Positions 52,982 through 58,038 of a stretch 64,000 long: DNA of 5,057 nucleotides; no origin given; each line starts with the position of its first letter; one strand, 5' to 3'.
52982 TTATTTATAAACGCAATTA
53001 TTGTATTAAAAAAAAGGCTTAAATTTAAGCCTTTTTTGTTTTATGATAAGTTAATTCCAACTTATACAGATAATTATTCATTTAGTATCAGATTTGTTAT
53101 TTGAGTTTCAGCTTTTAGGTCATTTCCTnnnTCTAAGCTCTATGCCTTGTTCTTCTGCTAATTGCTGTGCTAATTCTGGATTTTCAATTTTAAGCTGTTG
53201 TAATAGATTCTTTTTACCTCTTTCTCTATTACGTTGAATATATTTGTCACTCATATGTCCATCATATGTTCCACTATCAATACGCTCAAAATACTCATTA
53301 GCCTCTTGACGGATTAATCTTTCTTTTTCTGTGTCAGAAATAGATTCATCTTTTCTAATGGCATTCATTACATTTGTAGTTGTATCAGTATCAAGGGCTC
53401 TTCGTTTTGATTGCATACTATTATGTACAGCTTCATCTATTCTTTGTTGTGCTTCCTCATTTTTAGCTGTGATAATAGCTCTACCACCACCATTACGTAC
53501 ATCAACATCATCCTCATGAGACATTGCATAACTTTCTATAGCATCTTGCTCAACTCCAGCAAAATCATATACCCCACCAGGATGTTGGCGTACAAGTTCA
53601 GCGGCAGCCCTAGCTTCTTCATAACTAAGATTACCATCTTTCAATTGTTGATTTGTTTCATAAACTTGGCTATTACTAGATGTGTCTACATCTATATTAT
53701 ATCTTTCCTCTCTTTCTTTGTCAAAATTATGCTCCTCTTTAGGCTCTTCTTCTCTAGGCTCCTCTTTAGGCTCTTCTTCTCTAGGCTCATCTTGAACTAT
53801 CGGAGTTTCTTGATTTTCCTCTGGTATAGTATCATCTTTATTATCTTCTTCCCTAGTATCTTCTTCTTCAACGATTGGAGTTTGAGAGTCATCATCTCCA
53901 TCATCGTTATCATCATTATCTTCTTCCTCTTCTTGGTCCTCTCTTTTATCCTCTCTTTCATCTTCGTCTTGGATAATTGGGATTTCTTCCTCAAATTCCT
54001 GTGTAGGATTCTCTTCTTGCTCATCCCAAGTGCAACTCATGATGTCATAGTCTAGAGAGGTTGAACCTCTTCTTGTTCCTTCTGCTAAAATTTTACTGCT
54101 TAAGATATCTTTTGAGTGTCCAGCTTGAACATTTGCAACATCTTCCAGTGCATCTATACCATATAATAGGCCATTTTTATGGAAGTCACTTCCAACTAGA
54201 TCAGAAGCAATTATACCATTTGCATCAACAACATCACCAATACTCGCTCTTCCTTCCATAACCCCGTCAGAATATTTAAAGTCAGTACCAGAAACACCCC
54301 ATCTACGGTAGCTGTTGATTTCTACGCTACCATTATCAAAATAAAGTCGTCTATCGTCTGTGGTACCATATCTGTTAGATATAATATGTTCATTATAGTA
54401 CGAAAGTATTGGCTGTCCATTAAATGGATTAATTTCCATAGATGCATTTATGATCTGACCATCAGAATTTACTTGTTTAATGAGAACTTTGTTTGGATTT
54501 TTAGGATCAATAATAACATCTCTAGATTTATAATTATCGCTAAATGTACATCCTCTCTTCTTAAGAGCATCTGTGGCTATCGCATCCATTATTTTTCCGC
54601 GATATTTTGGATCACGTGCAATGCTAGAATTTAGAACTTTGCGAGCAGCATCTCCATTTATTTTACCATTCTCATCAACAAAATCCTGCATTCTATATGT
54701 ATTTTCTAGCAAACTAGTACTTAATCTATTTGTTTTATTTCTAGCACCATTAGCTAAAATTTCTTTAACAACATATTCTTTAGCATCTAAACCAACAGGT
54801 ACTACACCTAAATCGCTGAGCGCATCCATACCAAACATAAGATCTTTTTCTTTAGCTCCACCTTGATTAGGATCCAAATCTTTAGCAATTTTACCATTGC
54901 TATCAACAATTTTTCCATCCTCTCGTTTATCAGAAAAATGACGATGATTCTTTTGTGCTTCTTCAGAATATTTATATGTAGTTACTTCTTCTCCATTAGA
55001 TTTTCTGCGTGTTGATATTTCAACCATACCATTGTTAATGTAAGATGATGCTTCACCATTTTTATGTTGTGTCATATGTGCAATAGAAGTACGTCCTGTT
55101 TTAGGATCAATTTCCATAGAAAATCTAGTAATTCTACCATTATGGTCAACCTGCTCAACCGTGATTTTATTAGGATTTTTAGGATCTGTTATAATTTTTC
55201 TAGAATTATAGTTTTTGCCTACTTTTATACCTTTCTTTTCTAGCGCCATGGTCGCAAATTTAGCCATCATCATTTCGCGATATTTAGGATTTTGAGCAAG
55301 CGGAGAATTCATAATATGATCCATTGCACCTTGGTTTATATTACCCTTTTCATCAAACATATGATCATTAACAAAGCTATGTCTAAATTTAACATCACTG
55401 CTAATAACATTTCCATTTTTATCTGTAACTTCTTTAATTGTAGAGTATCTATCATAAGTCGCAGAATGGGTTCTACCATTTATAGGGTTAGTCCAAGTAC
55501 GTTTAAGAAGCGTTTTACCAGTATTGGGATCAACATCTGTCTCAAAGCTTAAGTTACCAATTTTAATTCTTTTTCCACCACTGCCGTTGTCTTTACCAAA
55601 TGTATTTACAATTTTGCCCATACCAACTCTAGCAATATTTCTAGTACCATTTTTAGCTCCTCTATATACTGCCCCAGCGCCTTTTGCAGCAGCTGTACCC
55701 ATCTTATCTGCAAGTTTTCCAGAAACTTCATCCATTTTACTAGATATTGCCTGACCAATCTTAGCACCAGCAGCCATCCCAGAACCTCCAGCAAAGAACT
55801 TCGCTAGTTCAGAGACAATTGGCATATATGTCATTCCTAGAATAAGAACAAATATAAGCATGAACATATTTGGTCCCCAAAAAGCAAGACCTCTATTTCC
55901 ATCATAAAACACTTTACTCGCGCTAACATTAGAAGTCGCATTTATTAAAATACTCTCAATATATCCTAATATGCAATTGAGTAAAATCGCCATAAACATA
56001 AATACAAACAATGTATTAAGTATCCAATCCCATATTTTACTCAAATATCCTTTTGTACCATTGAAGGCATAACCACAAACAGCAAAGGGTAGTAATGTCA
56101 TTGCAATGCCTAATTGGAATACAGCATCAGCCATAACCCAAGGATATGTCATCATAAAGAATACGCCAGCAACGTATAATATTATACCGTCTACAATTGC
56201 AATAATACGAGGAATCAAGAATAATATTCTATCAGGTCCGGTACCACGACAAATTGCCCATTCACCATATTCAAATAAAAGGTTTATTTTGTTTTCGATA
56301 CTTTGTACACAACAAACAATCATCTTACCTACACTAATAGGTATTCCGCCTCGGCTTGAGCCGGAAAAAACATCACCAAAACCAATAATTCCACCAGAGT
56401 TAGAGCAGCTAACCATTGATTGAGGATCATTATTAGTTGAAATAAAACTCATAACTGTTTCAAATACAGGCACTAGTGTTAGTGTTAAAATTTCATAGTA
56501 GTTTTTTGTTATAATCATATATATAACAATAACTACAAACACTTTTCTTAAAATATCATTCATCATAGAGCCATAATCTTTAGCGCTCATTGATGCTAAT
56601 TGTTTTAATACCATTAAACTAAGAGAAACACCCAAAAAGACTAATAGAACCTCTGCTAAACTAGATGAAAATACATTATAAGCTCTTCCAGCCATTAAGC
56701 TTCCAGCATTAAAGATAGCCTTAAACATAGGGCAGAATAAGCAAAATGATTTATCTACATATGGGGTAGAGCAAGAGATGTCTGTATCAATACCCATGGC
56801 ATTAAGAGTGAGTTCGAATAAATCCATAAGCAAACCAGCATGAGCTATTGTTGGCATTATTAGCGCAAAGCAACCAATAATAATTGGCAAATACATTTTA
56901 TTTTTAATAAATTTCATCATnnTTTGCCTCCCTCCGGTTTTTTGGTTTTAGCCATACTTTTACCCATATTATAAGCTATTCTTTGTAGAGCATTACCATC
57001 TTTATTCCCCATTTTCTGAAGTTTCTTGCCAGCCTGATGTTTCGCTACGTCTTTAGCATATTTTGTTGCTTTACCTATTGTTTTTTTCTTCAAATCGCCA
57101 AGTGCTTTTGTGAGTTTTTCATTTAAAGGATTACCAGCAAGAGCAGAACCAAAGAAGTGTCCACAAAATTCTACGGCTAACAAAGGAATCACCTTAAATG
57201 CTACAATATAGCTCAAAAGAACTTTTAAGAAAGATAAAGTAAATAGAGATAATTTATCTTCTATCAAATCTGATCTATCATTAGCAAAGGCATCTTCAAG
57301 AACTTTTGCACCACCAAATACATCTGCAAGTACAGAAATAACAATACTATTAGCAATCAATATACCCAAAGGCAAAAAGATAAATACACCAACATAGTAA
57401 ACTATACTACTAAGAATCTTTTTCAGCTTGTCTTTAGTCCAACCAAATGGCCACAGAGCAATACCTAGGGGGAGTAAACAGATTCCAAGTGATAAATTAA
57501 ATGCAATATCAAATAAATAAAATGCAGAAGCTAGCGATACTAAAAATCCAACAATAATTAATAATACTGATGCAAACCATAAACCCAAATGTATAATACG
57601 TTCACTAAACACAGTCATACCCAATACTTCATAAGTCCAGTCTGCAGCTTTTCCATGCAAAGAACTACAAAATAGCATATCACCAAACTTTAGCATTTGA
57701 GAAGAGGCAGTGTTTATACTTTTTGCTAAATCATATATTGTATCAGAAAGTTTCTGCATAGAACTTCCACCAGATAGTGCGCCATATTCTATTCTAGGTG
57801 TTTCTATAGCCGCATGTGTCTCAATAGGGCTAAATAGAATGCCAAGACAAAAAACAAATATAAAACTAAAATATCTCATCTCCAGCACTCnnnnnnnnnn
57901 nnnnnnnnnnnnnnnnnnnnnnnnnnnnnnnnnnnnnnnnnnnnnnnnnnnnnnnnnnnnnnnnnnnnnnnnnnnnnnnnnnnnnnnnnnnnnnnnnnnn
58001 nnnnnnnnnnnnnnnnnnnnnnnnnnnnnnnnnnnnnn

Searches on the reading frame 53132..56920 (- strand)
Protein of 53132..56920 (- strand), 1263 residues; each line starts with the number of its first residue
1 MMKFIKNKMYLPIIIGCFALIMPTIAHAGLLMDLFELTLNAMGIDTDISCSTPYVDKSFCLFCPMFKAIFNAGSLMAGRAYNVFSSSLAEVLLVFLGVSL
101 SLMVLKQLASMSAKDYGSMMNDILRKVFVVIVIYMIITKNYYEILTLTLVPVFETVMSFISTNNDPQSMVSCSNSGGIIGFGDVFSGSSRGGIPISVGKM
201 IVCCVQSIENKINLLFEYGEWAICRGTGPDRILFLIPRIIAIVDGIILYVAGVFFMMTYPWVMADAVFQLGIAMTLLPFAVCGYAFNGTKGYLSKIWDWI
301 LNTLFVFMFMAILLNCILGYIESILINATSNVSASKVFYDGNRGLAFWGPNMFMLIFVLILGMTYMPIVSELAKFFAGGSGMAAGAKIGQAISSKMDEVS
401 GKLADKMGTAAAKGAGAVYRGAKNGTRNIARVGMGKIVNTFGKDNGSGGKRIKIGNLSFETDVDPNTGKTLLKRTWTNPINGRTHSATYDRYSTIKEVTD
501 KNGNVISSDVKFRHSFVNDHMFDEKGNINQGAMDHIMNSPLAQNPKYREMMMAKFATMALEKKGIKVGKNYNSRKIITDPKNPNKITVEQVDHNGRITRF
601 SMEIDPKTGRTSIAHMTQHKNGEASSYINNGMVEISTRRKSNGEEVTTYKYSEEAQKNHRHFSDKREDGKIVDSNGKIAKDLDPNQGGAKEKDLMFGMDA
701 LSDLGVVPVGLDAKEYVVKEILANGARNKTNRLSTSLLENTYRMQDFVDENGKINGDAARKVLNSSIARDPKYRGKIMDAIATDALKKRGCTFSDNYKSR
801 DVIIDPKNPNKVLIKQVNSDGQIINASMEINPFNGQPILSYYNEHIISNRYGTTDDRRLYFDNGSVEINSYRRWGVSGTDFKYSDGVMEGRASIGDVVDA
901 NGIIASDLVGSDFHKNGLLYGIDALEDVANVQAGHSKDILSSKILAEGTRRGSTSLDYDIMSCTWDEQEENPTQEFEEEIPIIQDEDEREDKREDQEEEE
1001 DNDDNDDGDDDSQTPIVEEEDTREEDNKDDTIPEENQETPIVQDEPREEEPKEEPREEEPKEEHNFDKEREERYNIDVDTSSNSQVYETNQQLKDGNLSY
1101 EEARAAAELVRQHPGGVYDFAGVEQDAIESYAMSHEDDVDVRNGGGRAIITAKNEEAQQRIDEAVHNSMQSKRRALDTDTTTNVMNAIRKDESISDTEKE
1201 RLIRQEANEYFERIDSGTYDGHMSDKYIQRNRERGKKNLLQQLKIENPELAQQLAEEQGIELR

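Call 29: search_protein_families(library=pfam, proteins=[window:53132-56920:-], max_evalue=0.00001)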
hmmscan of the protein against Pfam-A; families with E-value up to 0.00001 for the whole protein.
window:53132-56920:- (1263 aa): 0 families

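Call 48: search_protein_families(library=pfam, proteins=[window:53132-56920:-], max_evalue=1)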
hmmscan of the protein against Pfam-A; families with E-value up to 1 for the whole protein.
window:53132-56920:- (1263 aa): 3 families
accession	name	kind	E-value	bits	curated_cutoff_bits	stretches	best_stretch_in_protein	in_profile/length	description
PF05328.17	CybS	-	0.034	14.3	27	1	272-332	42-98/133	CybS, succinate dehydrogenase cytochrome B small subunit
PF09280.16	XPC-binding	-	0.06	13.4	26.4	1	1238-1258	26-46/57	XPC-binding domain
PF04888.17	SseC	-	0.25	11.3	30.2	1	377-456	154-241/312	Secretion system effector C (SseC) like family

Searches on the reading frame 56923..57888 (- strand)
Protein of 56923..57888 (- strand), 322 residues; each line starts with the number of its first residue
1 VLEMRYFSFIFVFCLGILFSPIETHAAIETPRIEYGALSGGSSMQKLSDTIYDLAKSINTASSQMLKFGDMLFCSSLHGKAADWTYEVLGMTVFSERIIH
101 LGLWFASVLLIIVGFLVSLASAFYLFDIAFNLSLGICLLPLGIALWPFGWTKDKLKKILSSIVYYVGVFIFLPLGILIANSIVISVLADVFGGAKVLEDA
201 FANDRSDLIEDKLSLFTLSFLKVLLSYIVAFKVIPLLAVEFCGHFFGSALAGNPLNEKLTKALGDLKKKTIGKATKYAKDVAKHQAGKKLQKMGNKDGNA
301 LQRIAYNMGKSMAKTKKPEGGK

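Call 48: search_protein_families(library=pfam, proteins=[window:56923-57888:-], max_evalue=1)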
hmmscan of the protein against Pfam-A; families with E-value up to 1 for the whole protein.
window:56923-57888:- (322 aa): 1 family
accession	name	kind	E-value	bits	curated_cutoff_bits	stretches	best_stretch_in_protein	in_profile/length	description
PF04610.19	TrbL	-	0.6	10.3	25.9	1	46-198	43-196/215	TrbL/VirB6 plasmid conjugal transfer protein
